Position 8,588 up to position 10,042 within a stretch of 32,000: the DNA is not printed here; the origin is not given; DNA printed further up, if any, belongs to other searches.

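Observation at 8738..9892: Orphan CARF plus PD-(D/E)xK nuclease (Card1/Can2-like) as transposon cargo, with no Cas10, CRISPR array or other signal synthase in 32 kb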

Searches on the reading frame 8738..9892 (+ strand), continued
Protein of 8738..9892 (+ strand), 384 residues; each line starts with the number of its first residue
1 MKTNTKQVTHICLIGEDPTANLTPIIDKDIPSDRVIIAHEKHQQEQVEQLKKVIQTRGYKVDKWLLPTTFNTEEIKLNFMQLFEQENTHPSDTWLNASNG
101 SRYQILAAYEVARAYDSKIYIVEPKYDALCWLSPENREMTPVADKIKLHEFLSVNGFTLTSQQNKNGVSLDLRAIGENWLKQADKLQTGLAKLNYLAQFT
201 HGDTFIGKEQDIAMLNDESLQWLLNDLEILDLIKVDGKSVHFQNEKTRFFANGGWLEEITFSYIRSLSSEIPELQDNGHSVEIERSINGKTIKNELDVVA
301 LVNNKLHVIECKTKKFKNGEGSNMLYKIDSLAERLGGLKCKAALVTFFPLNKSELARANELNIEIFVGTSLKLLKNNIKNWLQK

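Call 21: search_protein_families(library=padloc, proteins=[L002:8413-9960:+, L001:8488-10011:+, L002:7989-8351:+, L002:11232-11789:+, L002:12244-15237:-, L002:15274-17286:-, L002:17589-19901:-, L002:5951-7414:-, L001:11181-12467:+, L001:5706-7406:-], max_evalue=0.01)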
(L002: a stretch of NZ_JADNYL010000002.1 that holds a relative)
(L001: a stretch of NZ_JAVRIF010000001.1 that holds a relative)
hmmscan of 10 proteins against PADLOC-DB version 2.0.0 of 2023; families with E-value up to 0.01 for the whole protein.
L002:8413-9960:+ (515 aa): 3 families
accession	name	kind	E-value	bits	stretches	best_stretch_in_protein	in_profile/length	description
PDLC04140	mad8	-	1.6e-06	25.9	1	48-380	15-256/314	mads_8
PDLC00466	JetA1|JetA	-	0.00051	17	1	165-233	249-317/465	DUF5716 domain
PDLC04103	HerA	-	0.00078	15.9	1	60-109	174-224/579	-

L001:8488-10011:+ (507 aa): 3 families
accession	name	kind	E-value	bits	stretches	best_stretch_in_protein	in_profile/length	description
PDLC04140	mad8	-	7.4e-06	23.7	1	49-402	16-277/314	mads_8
PDLC04103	HerA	-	0.0048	13.3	1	60-103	174-219/579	-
PDLC00466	JetA1|JetA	-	0.0098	12.8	0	166-235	250-319/465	DUF5716 domain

L002:7989-8351:+ (120 aa): 0 families

L002:11232-11789:+ (185 aa): 0 families

L002:12244-15237:- (997 aa): 0 families

L002:15274-17286:- (670 aa): 1 family
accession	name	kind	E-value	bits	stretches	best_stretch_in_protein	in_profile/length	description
PDLC01943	CARF8--CARF_TM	-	0.0041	14.7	1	384-457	23-92/229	-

L002:17589-19901:- (770 aa): 2 families
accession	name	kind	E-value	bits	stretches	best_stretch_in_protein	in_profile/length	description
PDLC04561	PDC-M28C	-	9.6e-07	26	1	286-349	10-71/480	-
PDLC00733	Effector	-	0.0083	13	0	47-96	291-340/388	TIR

L002:5951-7414:- (487 aa): 0 families

L001:11181-12467:+ (428 aa): 0 families

L001:5706-7406:- (566 aa): 0 families

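Call 31: search_protein_families(library=pfam, proteins=[L003:8527-9822:+, L003:7802-8467:+, L006:6998-8278:+, L006:5642-6907:+, L068:3882-5186:+, L068:6922-8316:+, L004:11385-12659:+, L004:12855-14858:+, L004:14872-16464:+, L007:10571-12031:+], max_evalue=0.001)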
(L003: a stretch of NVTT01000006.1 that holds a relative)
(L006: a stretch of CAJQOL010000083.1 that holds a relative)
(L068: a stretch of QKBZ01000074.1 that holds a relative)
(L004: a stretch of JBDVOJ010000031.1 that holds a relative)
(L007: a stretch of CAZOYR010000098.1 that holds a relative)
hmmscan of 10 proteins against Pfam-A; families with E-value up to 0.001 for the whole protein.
L003:8527-9822:+ (431 aa): 2 families
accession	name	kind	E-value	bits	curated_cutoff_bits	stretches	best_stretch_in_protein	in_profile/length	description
PF01979.26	Amidohydro_1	-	1.3e-56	192.8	25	1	77-427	1-343/345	Amidohydrolase family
PF07969.17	Amidohydro_3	-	2.8e-15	57.2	29.7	1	228-411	255-450/472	Amidohydrolase family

L003:7802-8467:+ (221 aa): 0 families

L006:6998-8278:+ (426 aa): 1 family
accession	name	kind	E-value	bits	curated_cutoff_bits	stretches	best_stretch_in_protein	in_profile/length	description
PF09903.14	DUF2130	-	7.1e-71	238.9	26.7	1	178-422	3-253/255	Uncharacterized protein conserved in bacteria (DUF2130)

L006:5642-6907:+ (421 aa): 1 family
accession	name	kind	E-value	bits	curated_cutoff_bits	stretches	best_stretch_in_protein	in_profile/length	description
PF02515.22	CoA_transf_3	-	2.3e-128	428.8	23.3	1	14-398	1-366/366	CoA-transferase family III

L068:3882-5186:+ (434 aa): 3 families
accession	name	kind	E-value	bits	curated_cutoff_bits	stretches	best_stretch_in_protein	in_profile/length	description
PF07995.17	GSDH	-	7.4e-11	42.3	25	1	128-352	82-276/332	Glucose / Sorbosone dehydrogenase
PF23500.1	DUF7133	-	3.1e-07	30.5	27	0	43-184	6-158/385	Domain of unknown function (DUF7133)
PF01436.27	NHL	-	0.0003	21.1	20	0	405-428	3-26/28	NHL repeat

L068:6922-8316:+ (464 aa): 2 families
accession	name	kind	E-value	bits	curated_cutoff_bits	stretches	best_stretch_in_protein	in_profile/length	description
PF00749.27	tRNA-synt_1c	-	2.6e-108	362.1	23.4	1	3-305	2-314/314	tRNA synthetases class I (E and Q), catalytic domain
PF19269.4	Anticodon_2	-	4.2e-40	137.8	23.6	1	327-460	9-141/141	Anticodon binding domain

L004:11385-12659:+ (424 aa): 1 family
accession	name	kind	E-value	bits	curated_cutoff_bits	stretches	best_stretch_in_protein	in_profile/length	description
PF00275.25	EPSP_synthase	-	4.6e-122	408.2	22.8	1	11-412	2-417/417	EPSP synthase (3-phosphoshikimate 1-carboxyvinyltransferase)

L004:12855-14858:+ (667 aa): 1 family
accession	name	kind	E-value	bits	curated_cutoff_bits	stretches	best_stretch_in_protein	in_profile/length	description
PF00933.27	Glyco_hydro_3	-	1.5e-80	271.4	27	1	81-399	15-305/316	Glycosyl hydrolase family 3 N terminal domain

L004:14872-16464:+ (530 aa): 1 family
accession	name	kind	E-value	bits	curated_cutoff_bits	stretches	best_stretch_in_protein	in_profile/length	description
PF00474.23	SSF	-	2.8e-31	109.3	22.8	1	38-470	1-406/406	Sodium:solute symporter family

L007:10571-12031:+ (486 aa): 3 families
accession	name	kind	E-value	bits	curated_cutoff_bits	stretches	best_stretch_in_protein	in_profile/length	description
PF01546.33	Peptidase_M20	-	2.4e-29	103.2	24.6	1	118-484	1-205/206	Peptidase family M20/M25/M40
PF07687.19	M20_dimer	-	2.4e-13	50.4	21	1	241-387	1-104/107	Peptidase dimerisation domain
PF04389.22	Peptidase_M28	-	6.6e-09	36.2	21.3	1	106-203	5-76/193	Peptidase family M28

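Call 32: find_encoding_contigs(protein=P0012, flank=10000, max_places=2)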
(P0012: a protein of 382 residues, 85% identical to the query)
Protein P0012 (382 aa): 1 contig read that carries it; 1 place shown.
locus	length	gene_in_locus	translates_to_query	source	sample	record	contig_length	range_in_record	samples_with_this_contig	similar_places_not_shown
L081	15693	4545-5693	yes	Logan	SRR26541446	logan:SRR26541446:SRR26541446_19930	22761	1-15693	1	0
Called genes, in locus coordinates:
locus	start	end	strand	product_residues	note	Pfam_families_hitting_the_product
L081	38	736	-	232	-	-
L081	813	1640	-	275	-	PF10881:DUF2726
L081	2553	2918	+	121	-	-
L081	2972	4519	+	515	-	PF02534:T4SS-DNA_transf, PF10412:TrwB_AAD_bind, PF12696:TraG-D_C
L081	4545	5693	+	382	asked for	PF09002:Card1_endonuc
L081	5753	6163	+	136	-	PF00583:Acetyltransf_1, PF13673:Acetyltransf_10, PF13508:Acetyltransf_7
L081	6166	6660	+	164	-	PF00383:dCMP_cyt_deam_1 (weak)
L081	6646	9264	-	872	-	PF02543:Carbam_trans_N, PF16861:Carbam_trans_C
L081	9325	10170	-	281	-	PF00303:Thymidylat_synt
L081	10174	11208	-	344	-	-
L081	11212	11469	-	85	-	-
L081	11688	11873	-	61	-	-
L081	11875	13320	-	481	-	PF06527:TniQ, PF13384:HTH_23 (faint), PF15978:TnsD, PF08281:Sigma70_r4_2 (faint)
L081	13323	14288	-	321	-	PF06527:TniQ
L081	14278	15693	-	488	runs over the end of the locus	PF13401:AAA_22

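Call 33: find_encoding_contigs(protein=P0007, flank=10000, max_places=3)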
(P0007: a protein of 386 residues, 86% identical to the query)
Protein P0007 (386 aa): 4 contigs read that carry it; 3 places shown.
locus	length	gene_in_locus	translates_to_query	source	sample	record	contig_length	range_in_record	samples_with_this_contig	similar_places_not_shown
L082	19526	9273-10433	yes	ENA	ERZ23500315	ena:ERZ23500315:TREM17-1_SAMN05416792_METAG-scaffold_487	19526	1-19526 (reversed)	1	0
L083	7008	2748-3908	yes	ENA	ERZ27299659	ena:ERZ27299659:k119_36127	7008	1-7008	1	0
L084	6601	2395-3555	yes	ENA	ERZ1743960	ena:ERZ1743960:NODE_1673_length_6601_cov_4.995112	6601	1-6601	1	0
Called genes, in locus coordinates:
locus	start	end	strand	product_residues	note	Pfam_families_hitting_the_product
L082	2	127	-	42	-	?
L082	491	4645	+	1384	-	-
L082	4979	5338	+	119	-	-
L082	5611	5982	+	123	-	PF00665:rve, PF13683:rve_3, PF13333:rve_2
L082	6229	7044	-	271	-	-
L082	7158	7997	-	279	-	-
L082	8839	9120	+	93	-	-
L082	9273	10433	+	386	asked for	PF09002:Card1_endonuc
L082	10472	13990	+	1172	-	PF13086:AAA_11, PF13087:AAA_12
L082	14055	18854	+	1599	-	-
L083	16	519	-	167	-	-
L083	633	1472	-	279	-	-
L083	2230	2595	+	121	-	-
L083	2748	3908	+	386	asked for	PF09002:Card1_endonuc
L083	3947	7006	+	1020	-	?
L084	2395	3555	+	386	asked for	PF09002:Card1_endonuc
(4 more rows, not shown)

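Call 34: find_encoding_contigs(protein=P0004, flank=10000, max_places=2)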
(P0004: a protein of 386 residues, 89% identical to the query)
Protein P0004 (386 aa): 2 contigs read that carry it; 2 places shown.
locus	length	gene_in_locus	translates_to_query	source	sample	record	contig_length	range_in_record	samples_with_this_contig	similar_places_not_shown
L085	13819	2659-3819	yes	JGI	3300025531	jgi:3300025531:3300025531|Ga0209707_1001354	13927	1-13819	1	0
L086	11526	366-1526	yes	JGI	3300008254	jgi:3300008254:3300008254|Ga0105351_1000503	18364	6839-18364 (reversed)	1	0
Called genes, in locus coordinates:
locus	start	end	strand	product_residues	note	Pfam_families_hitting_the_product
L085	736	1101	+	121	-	-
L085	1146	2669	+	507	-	PF02534:T4SS-DNA_transf, PF10412:TrwB_AAD_bind, PF12696:TraG-D_C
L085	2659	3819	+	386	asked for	PF09002:Card1_endonuc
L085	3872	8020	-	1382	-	-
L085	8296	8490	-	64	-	-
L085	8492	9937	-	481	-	PF06527:TniQ, PF13384:HTH_23 (faint), PF15978:TnsD, PF08281:Sigma70_r4_2 (faint)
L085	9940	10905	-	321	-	PF06527:TniQ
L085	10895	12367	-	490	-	PF13401:AAA_22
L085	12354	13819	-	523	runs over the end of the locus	?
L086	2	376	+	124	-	?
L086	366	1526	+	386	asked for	PF09002:Card1_endonuc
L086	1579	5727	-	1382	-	-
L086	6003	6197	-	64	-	-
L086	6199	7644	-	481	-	PF06527:TniQ, PF13384:HTH_23 (faint), PF15978:TnsD, PF08281:Sigma70_r4_2 (faint)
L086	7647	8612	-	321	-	PF06527:TniQ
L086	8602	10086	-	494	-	PF13401:AAA_22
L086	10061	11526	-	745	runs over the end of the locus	-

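Call 35: find_encoding_contigs(protein=P0011, flank=10000, max_places=2)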
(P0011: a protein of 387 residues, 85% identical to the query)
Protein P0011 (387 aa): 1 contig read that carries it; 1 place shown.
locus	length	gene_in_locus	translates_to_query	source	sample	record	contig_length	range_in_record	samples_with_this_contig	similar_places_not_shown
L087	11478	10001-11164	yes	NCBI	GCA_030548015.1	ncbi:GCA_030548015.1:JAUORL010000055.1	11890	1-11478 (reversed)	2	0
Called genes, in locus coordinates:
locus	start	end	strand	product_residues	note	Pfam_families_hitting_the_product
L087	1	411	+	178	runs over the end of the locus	-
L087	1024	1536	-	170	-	-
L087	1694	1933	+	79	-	PF01381:HTH_3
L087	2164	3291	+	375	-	PF22022:Phage_int_M (weak), PF00589:Phage_integrase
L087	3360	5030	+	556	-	-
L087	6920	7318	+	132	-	-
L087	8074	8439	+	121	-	-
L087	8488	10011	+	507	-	PF02534:T4SS-DNA_transf, PF10412:TrwB_AAD_bind, PF12696:TraG-D_C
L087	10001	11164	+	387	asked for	PF09002:Card1_endonuc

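Call 45: find_homologous_proteins(query=L002:8413-9960:+, max_evalue=1e-10)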
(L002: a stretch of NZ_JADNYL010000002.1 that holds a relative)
Query L002:8413-9960:+ (515 aa): 1967 proteins with E <= 1e-10 among 8000 candidates; the best 120 are listed.
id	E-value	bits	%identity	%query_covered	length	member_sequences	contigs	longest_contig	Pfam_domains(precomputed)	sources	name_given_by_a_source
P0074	0.0e+0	1177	100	100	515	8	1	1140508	PF10412.16,PF02534.21,PF12696.14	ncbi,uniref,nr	ncbi:type IV secretory system conjugative DNA transfer family protein [Thalassotalea sp. G2M2-11]|un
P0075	2.0e-280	949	89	90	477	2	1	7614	PF10412.16,PF02534.21,PF12696.14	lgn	-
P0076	2.3e-176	605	56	92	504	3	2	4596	PF10412.16,PF02534.21,PF12696.14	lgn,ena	-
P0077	1.1e-174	600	56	91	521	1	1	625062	PF10412.16,PF02534.21,PF12696.14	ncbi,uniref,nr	ncbi:type IV secretory system conjugative DNA transfer family protein [Alteromonas gilva]|uniref:Typ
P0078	1.0e-173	597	56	90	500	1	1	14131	PF10412.16,PF02534.21,PF12696.14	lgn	-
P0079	2.7e-167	576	66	74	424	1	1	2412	PF10412.16,PF02534.21,PF12696.14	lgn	-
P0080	7.0e-164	564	58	86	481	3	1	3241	PF10412.16,PF02534.21,PF12696.14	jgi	-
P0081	2.3e-151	523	66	68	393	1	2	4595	PF10412.16,PF02534.21,PF12696.14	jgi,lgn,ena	-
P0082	7.8e-134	465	47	88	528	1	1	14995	PF10412.16,PF02534.21,PF12696.14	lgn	-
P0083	4.4e-130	453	48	88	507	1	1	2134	PF10412.16,PF02534.21,PF12696.14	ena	-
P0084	2.1e-129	451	47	88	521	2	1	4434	PF10412.16,PF02534.21,PF12696.14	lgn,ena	-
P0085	1.1e-127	445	46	88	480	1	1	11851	PF10412.16,PF02534.21,PF12696.14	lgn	-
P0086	1.3e-127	445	46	89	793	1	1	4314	PF10412.16,PF02534.21,PF12696.14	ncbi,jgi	jgi:type IV secretion system protein VirD4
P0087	9.1e-127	442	47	89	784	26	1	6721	PF10412.16,PF02534.21,PF12696.14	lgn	-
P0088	1.7e-126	441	45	91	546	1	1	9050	PF10412.16,PF02534.21,PF12696.14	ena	-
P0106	1.1e-119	418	44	88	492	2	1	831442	PF10412.16,PF02534.21,PF12696.14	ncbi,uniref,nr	ncbi:type IV secretory system conjugative DNA transfer family protein [Bosea sp. BH3]|uniref:type IV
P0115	4.4e-119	416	43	91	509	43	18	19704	PF10412.16,PF01935.24,PF02534.21,PF12696.14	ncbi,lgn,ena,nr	ncbi:hypothetical protein A3726_15705 [Erythrobacter sp. HI0037]|nr:hypothetical protein A3727_07845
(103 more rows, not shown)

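Call 46: find_encoding_contigs(protein=P0077, flank=8000, max_places=2)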
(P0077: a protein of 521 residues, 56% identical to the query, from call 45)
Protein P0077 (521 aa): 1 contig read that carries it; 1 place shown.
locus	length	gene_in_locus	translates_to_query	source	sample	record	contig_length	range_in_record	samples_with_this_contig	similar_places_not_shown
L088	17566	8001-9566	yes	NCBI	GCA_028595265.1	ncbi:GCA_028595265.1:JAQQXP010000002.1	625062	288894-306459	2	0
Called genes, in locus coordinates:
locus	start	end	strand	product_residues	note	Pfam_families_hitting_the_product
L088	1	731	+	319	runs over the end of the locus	PF01694:Rhomboid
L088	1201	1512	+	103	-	PF00338:Ribosomal_S10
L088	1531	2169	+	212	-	PF00297:Ribosomal_L3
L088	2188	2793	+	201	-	PF00573:Ribosomal_L4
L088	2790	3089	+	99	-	PF00276:Ribosomal_L23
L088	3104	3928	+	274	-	PF00181:Ribosomal_L2_N, PF03947:Ribosomal_L2_C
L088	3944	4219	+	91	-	PF00203:Ribosomal_S19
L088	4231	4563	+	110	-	PF00237:Ribosomal_L22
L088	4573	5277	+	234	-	PF07650:KH_2, PF00189:Ribosomal_S3_C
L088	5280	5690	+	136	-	PF00252:Ribosomal_L16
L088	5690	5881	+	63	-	PF00831:Ribosomal_L29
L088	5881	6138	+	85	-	PF00366:Ribosomal_S17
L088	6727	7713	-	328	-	PF00561:Abhydrolase_1, PF12146:Hydrolase_4 (weak), PF12697:Abhydrolase_6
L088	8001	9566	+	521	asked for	PF02534:T4SS-DNA_transf, PF10412:TrwB_AAD_bind, PF12696:TraG-D_C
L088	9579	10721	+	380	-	PF09002:Card1_endonuc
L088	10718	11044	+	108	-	PF08960:STIV_B116-like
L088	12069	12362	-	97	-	PF09827:CRISPR_Cas2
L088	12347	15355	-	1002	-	PF10040:CRISPR_Cas6 (faint), PF00078:RVT_1, PF01867:Cas_Cas1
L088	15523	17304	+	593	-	-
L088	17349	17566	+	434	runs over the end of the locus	PF03787:RAMPs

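Call 47: find_encoding_contigs(protein=P0106, flank=8000, max_places=2)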
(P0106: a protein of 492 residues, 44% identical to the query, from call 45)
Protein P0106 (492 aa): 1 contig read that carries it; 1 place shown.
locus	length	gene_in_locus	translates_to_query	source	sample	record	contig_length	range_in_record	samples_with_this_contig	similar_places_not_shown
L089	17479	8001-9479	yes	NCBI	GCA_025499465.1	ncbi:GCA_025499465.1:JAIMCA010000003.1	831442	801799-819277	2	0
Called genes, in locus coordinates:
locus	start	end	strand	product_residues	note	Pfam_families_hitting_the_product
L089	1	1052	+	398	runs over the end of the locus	PF04389:Peptidase_M28, PF01546:Peptidase_M20, PF07687:M20_dimer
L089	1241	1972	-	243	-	PF13404:HTH_AsnC-type, PF13412:HTH_24, PF01037:AsnC_trans_reg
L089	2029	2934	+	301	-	PF24827:AstE_AspA_cat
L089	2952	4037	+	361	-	PF01063:Aminotran_4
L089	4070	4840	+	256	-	PF23441:SDR, PF00106:adh_short, PF08659:KR, PF13561:adh_short_C2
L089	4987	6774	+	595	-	PF00496:SBP_bac_5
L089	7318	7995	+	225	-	-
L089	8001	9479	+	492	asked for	PF02534:T4SS-DNA_transf, PF10412:TrwB_AAD_bind, PF12696:TraG-D_C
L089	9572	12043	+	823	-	-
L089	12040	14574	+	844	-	-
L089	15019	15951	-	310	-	PF00389:2-Hacid_dh, PF02826:2-Hacid_dh_C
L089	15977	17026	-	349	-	PF03601:Cons_hypoth698, PF03812:KdgT (weak)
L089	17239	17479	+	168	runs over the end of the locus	PF03652:RuvX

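Call 48: find_encoding_contigs(protein=P0115, flank=8000, max_places=3)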
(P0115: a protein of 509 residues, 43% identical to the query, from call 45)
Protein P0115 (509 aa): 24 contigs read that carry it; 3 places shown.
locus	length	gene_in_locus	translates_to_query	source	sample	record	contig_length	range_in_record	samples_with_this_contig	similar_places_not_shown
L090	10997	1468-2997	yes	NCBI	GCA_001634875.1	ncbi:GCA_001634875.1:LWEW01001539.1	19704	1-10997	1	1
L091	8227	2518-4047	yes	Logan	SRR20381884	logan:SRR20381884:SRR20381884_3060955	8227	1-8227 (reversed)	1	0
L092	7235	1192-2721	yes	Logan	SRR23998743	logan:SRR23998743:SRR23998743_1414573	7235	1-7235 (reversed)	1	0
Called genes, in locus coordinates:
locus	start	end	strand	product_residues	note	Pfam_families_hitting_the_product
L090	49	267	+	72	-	-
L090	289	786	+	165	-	-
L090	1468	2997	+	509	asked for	PF02534:T4SS-DNA_transf, PF01935:DUF87 (weak), PF10412:TrwB_AAD_bind, PF12696:TraG-D_C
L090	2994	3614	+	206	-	PF01936:NYN (weak)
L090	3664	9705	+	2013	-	PF05729:NACHT (weak)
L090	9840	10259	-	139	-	-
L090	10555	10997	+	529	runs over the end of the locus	PF02026:RyR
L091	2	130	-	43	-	?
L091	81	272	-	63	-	-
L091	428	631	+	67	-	-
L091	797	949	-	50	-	-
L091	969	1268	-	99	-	-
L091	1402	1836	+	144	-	-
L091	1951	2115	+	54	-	-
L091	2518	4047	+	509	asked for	PF02534:T4SS-DNA_transf, PF01935:DUF87 (weak), PF10412:TrwB_AAD_bind, PF12696:TraG-D_C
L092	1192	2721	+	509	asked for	PF02534:T4SS-DNA_transf, PF01935:DUF87 (weak), PF10412:TrwB_AAD_bind, PF12696:TraG-D_C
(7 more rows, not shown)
